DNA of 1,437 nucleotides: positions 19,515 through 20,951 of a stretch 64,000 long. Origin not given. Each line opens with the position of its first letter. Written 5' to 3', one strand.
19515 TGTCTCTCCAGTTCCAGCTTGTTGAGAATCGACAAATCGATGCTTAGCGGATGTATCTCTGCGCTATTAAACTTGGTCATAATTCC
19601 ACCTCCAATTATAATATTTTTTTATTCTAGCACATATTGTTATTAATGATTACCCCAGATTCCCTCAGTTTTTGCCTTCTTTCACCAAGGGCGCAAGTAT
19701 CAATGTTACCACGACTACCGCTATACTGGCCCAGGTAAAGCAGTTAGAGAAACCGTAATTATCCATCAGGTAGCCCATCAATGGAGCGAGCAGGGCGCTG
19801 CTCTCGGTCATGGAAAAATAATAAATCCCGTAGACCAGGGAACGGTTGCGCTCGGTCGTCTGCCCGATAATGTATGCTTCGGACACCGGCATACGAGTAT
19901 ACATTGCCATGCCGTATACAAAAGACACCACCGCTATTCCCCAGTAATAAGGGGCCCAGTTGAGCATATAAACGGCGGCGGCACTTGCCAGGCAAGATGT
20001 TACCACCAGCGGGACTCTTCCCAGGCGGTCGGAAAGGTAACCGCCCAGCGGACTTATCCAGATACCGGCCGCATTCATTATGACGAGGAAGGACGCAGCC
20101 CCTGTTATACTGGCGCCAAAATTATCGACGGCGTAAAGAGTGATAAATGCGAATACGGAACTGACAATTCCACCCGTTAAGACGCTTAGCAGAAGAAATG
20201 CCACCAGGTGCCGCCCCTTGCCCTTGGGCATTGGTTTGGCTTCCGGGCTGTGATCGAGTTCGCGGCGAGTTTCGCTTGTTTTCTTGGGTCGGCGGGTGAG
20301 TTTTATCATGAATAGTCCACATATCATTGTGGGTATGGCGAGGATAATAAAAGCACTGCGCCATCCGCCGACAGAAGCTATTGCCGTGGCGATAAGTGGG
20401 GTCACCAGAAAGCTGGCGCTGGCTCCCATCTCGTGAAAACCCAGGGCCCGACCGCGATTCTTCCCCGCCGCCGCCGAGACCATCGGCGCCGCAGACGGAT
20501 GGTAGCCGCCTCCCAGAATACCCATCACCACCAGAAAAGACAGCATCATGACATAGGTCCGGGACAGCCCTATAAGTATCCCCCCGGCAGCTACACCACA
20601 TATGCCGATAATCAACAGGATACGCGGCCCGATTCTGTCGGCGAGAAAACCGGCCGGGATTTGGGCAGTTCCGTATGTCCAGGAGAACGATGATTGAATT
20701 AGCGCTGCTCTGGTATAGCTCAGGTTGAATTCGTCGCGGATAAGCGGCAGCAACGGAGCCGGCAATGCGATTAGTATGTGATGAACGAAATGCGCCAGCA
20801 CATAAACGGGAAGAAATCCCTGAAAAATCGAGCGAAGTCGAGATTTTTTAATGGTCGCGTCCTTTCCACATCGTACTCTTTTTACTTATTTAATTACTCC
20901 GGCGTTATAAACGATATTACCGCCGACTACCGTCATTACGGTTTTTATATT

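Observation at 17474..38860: Regulon-defined amide/amine catabolic system under one NarL-type two-component system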

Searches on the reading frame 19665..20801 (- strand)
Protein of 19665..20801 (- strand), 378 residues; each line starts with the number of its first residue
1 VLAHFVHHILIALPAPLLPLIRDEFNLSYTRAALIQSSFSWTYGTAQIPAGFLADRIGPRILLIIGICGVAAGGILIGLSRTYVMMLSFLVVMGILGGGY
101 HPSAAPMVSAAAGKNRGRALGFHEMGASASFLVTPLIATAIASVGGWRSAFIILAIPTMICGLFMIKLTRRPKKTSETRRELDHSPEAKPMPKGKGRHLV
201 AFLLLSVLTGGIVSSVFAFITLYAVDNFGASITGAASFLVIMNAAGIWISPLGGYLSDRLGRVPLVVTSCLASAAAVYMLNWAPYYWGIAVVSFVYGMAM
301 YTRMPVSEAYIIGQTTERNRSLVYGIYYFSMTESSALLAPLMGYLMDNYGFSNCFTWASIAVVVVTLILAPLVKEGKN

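Call 3: search_protein_families(library=pfam, proteins=[window:19665-20801:-])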
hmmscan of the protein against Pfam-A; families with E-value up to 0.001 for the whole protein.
window:19665-20801:- (378 aa): 1 family
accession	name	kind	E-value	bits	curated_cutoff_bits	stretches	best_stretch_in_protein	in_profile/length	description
PF07690.21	MFS_1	-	3.6e-59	200.9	33.4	2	1-245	2-250/347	Major Facilitator Superfamily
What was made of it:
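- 19665..20801 (-): MFS transporter (variable member). PF07690 E 3.6e-59 (call 3).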

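Call 13: search_protein_families(library=ncbifam, proteins=[window:19665-20801:-], max_evalue=0.01)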
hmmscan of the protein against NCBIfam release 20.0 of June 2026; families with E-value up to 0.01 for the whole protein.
window:19665-20801:- (378 aa): 63 families (the best 25 are shown)
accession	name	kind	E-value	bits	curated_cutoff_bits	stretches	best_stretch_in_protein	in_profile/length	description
TIGR00881.1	2A0104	subfamily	1e-29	103.8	407.75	2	9-184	9-185/379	phosphoglycerate transporter protein PgtP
TIGR00880.1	2_A_01_02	superfamily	2.9e-22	79.3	131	2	48-166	16-135/141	multidrug resistance protein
NF049980.1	SfMCT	equivalog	2.5e-21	75.8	320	2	22-300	29-320/378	L-lactate MFS transporter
TIGR00886.1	2A0108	subfamily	2.4e-18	66.4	311.7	1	6-294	12-327/368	NarK family nitrate/nitrite MFS transporter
TIGR00893.1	2A0114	subfamily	1.2e-16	60.7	395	1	20-369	19-395/399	D-galactonate transporter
NF003024.0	PRK03893.1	subfamily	2.3e-16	59.7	604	2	9-242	38-267/497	sialate:H+ symport family MFS transporter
NF007372.0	PRK09874.1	equivalog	1.4e-14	54.1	571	2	9-171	28-195/408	multidrug efflux MFS transporter MdtG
TIGR00891.1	2A0112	subfamily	1.4e-14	53.9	552.9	2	24-169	41-188/405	sialate:H+ symport family MFS transporter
NF053757.1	BclibactTpBcbE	equivalog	1.5e-14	53.7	600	2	15-209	22-224/394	bacillibactin exporter BcbE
TIGR00895.1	2A0115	subfamily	5.1e-14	52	418.55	2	15-166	37-190/398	aromatic acid/H+ symport family MFS transporter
NF008654.0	PRK11652.1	equivalog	6.2e-14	51.7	479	2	16-175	30-192/397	multidrug efflux MFS transporter EmrD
NF012174.0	tet_MFS_A_B_C_D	equivalog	1.9e-12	46.7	475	2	245-375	52-180/382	Tet(A)/Tet(B)/Tet(C) family tetracycline efflux MFS transporter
TIGR00711.1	efflux_EmrB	subfamily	2.7e-12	46.2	230.2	1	1-179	8-185/485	DHA2 family efflux MFS transporter permease subunit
TIGR00898.1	2A0119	subfamily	2.9e-12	46.2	550.75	2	22-164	115-258/506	cation transport protein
TIGR00883.1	2A0106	subfamily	2.9e-11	43.1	443.45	1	51-298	56-328/400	metabolite/H+ symporter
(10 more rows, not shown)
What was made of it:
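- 19665..20801 (-): Best NCBIfam hits are all far below cut-off (call 13).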
